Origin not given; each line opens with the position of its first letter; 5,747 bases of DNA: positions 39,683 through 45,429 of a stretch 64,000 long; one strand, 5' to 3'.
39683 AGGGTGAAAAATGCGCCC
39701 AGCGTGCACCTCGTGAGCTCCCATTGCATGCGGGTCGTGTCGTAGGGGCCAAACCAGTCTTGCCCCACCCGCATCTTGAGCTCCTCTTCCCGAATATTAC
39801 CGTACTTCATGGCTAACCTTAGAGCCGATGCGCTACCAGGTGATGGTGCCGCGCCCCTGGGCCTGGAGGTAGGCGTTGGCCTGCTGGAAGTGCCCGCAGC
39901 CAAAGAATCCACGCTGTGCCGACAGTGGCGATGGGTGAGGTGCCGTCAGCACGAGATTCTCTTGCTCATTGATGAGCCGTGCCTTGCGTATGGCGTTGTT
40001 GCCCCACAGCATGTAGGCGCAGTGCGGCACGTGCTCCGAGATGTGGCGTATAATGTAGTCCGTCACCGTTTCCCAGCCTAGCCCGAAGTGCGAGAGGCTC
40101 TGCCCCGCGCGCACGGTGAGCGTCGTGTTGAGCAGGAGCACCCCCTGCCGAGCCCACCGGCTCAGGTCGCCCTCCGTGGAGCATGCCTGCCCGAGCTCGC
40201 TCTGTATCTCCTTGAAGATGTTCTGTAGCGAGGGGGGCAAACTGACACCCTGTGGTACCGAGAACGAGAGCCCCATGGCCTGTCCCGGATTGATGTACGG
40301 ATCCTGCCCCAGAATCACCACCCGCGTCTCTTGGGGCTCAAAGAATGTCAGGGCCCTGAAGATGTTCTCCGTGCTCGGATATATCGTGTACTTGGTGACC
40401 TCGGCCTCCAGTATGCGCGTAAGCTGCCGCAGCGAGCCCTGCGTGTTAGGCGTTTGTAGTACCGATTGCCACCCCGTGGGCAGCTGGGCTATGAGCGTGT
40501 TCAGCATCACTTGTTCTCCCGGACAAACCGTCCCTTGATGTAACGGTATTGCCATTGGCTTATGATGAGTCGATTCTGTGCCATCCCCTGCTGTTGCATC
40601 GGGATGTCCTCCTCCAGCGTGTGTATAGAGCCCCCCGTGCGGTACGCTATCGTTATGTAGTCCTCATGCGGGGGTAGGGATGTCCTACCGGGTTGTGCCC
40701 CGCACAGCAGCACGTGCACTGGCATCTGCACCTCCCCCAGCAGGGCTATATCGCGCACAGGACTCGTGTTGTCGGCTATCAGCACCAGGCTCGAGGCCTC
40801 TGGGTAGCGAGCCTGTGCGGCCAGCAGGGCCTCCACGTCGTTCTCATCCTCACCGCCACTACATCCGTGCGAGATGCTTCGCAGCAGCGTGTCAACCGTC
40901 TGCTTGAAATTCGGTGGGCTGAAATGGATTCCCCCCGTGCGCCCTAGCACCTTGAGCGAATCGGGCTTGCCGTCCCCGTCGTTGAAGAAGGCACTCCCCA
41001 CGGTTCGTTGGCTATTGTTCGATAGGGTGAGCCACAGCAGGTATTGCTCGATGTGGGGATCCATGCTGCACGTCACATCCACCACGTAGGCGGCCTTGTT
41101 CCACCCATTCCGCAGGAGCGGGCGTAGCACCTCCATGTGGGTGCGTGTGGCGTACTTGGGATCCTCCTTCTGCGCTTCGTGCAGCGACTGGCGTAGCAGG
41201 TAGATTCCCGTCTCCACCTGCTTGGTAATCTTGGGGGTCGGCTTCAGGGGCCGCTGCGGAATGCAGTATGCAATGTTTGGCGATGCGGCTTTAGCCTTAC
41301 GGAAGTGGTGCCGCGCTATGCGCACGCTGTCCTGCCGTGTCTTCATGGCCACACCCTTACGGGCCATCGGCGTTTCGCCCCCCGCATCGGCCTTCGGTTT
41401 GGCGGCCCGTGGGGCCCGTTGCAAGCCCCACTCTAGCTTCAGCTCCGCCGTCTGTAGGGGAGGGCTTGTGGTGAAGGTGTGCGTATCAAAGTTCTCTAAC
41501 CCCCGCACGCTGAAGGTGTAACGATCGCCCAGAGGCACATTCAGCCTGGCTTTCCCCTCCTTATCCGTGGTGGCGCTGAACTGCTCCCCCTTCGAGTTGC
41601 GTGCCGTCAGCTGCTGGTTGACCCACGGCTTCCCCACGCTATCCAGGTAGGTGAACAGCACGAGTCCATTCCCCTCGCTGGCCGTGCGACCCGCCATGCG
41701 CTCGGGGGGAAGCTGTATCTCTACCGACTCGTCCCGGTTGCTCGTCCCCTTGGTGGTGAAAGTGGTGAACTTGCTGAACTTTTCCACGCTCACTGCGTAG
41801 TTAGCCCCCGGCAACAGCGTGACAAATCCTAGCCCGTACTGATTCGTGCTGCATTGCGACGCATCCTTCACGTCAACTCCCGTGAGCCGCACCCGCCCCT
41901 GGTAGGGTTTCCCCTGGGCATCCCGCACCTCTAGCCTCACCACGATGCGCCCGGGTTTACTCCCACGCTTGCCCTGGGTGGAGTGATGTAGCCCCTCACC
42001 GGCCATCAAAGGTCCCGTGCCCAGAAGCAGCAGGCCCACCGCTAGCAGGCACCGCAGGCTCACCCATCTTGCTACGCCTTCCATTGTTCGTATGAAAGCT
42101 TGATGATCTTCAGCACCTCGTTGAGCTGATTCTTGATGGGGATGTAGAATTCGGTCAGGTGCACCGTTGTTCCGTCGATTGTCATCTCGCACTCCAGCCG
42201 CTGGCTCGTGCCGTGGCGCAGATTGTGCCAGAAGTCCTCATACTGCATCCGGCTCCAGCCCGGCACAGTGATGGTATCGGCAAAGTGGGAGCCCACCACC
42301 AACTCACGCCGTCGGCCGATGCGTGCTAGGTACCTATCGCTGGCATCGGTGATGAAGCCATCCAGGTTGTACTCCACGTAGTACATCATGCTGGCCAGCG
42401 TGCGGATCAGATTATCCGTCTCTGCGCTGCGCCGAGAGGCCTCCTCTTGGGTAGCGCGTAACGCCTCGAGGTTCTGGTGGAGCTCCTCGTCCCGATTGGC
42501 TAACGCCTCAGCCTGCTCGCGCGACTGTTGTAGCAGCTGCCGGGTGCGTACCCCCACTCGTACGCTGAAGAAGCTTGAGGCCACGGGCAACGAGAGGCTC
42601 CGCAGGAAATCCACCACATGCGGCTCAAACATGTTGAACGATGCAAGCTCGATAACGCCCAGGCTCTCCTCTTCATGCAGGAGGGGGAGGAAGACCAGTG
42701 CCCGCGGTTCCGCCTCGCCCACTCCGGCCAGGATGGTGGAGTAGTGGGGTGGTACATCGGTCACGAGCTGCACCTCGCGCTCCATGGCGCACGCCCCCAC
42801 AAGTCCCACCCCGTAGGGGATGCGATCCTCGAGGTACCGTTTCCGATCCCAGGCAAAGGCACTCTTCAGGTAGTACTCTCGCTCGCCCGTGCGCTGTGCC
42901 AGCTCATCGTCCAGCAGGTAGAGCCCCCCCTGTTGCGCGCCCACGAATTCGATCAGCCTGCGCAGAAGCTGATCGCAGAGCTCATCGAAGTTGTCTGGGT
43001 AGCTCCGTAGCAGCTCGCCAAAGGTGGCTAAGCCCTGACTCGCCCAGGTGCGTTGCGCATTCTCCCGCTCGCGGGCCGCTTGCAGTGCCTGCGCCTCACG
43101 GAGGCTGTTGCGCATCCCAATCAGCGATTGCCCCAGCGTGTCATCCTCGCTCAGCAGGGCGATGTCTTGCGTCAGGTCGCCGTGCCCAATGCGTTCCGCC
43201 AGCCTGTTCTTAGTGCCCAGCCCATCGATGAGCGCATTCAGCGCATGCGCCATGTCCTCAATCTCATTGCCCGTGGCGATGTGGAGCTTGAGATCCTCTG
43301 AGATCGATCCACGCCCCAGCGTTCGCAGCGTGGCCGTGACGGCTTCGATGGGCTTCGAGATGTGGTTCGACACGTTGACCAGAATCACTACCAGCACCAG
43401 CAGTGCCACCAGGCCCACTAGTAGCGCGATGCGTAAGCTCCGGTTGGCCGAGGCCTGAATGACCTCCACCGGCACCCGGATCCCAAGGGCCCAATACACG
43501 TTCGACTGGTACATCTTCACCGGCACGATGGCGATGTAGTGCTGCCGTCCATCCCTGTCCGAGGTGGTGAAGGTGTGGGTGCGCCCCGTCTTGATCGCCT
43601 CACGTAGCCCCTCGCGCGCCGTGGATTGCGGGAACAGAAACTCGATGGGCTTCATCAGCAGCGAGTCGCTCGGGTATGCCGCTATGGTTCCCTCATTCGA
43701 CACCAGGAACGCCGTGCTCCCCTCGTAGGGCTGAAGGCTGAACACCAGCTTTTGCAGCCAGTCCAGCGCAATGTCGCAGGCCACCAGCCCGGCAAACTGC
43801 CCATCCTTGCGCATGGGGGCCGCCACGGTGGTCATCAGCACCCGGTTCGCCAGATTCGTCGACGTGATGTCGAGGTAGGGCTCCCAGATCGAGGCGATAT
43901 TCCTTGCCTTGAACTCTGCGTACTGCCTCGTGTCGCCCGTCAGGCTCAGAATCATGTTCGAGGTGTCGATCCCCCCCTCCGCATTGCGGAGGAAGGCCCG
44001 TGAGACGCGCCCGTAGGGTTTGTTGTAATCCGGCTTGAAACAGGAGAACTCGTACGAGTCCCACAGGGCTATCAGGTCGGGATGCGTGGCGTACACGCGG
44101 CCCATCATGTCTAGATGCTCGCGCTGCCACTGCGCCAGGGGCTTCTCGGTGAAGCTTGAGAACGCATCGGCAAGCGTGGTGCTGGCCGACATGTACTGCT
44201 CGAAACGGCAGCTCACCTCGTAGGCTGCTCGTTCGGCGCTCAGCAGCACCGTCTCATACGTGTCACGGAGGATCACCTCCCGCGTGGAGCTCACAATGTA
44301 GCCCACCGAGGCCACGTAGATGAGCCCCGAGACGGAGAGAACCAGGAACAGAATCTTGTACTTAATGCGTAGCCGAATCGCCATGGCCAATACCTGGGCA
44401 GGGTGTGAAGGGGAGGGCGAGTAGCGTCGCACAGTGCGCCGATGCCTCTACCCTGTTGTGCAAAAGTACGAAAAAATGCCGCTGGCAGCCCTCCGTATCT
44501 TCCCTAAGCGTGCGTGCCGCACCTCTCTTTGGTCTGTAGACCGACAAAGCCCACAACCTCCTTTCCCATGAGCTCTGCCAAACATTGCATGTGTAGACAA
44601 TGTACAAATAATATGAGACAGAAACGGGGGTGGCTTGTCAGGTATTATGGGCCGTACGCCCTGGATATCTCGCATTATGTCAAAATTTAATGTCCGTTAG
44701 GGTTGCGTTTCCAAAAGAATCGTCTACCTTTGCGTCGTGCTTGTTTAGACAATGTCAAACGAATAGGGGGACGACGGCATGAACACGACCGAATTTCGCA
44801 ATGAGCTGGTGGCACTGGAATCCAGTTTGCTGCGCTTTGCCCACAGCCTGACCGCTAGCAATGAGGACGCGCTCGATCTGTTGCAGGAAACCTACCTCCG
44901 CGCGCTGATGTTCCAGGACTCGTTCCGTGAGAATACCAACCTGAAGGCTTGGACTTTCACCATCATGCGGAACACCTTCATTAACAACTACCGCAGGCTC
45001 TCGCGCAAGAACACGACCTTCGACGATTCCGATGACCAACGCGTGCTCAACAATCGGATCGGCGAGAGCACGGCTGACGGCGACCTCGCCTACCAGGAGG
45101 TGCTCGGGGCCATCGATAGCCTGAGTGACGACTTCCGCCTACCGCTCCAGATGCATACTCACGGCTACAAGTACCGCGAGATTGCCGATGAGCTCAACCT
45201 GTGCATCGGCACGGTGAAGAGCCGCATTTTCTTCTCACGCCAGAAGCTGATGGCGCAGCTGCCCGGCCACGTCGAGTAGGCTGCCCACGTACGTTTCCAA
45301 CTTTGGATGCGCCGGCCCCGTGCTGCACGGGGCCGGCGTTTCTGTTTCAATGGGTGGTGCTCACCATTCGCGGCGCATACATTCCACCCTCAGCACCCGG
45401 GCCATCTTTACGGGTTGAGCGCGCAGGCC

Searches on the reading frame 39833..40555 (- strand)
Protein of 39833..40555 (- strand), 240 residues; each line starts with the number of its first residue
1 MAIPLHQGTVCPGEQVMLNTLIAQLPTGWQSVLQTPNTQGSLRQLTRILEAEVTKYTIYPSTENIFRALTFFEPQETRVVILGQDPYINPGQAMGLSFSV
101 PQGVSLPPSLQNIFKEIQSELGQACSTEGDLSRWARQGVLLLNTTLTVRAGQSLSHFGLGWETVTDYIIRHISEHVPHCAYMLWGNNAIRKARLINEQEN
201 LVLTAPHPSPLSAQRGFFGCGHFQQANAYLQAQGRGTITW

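Call 62: search_protein_families(library=pfam, proteins=[window:39833-40555:-], max_evalue=0.0001)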
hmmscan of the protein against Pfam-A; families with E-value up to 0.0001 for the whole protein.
window:39833-40555:- (240 aa): 1 family
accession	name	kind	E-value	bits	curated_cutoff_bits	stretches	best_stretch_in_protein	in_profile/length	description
PF03167.25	UDG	-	1.6e-19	70.8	24.3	1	72-231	4-141/141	Uracil DNA glycosylase superfamily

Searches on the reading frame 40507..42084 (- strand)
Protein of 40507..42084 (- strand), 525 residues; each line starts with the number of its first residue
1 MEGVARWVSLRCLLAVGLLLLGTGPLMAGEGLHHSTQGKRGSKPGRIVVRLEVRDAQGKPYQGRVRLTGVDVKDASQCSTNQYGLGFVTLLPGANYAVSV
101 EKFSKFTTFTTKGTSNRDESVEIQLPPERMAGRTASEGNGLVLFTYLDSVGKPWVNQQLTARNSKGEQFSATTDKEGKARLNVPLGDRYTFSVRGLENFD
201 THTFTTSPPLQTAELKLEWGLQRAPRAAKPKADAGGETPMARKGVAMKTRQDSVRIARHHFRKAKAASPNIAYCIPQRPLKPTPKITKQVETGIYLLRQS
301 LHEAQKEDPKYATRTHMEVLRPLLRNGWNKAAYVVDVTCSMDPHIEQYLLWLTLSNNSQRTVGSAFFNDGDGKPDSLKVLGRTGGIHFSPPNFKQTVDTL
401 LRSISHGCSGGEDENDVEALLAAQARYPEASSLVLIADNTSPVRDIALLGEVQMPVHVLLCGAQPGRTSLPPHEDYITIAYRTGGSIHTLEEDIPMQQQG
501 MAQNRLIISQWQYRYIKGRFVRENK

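Call 62: search_protein_families(library=pfam, proteins=[window:40507-42084:-], max_evalue=0.0001)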
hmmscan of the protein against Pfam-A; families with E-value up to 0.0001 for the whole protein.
window:40507-42084:- (525 aa): 1 family
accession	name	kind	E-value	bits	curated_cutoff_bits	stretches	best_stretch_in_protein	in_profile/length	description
PF13620.12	CarboxypepD_reg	-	1.7e-05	25.5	32.3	0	148-203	8-63/82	Carboxypeptidase regulatory-like domain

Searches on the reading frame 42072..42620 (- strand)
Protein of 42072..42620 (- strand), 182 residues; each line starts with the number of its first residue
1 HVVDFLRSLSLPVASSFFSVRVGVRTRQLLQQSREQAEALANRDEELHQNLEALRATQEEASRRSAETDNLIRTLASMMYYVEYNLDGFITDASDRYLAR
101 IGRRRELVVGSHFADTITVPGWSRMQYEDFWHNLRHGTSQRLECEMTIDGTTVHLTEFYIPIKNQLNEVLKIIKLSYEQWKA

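Call 64: search_protein_families(library=pfam, proteins=[window:42072-42620:-], max_evalue=5)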
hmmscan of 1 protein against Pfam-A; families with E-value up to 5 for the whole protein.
window:42072-42620:- (182 aa): 6 families
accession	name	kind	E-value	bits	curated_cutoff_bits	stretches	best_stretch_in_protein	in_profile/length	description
PF08448.16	PAS_4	-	0.0013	19.4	23.1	1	82-174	11-100/110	PAS fold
PF13426.13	PAS_9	-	0.0044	17.7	27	1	81-171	5-93/103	PAS domain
PF18052.6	Rx_N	-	0.062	13.8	27.7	1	28-96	11-82/93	Rx N-terminal domain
PF19717.4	DUF6212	-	0.081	12.2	26.4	1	26-75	35-84/395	Family of unknown function (DUF6212)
PF12860.13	PAS_7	-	0.096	13.3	27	1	20-76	35-92/115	PAS fold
PF13270.11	CCDC28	-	0.32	11.8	25.6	1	30-78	34-83/88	Coiled-coil domain-containing protein 28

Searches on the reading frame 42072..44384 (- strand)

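Call 62: search_protein_families(library=pfam, proteins=[window:42072-44384:-], max_evalue=0.0001)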
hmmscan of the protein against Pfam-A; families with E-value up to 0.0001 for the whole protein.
window:42072-44384:- (770 aa): 5 families
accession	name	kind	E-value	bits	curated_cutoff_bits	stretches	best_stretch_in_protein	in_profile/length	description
PF02743.24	dCache_1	-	2.3e-15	57.2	45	1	160-302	106-239/240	Cache domain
PF13185.12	GAF_2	-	4.6e-14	53.2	28.6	1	465-600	3-130/136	GAF domain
PF01590.32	GAF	-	7.9e-13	49.5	22.4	1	466-602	2-130/133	GAF domain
PF00672.30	HAMP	-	4.6e-09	36.9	25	1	339-389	3-51/53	HAMP domain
PF22673.2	MCP-like_PDC_1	-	1e-06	29.6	27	1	165-212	70-113/113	Methyl-accepting chemotaxis protein-like, first PDC sensor domain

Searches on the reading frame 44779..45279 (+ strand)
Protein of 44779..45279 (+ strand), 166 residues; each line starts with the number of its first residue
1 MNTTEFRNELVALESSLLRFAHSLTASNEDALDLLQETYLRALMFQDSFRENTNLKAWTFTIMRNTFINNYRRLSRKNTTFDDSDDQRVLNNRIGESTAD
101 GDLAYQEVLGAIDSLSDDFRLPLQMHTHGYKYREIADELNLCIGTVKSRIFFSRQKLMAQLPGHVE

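Call 62: search_protein_families(library=pfam, proteins=[window:44779-45279:+], max_evalue=0.0001)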
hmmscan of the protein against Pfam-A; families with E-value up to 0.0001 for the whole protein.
window:44779-45279:+ (166 aa): 3 families
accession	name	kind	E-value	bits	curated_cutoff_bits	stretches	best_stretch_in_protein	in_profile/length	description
PF04542.20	Sigma70_r2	-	1.3e-13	50.9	24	1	16-76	8-70/71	Sigma-70 region 2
PF08281.18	Sigma70_r4_2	-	1.9e-08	34.2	25.7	1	106-157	2-54/54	Sigma-70, region 4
PF07638.17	Sigma70_ECF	-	1.8e-05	25.2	21.1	1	9-161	29-183/185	ECF sigma factor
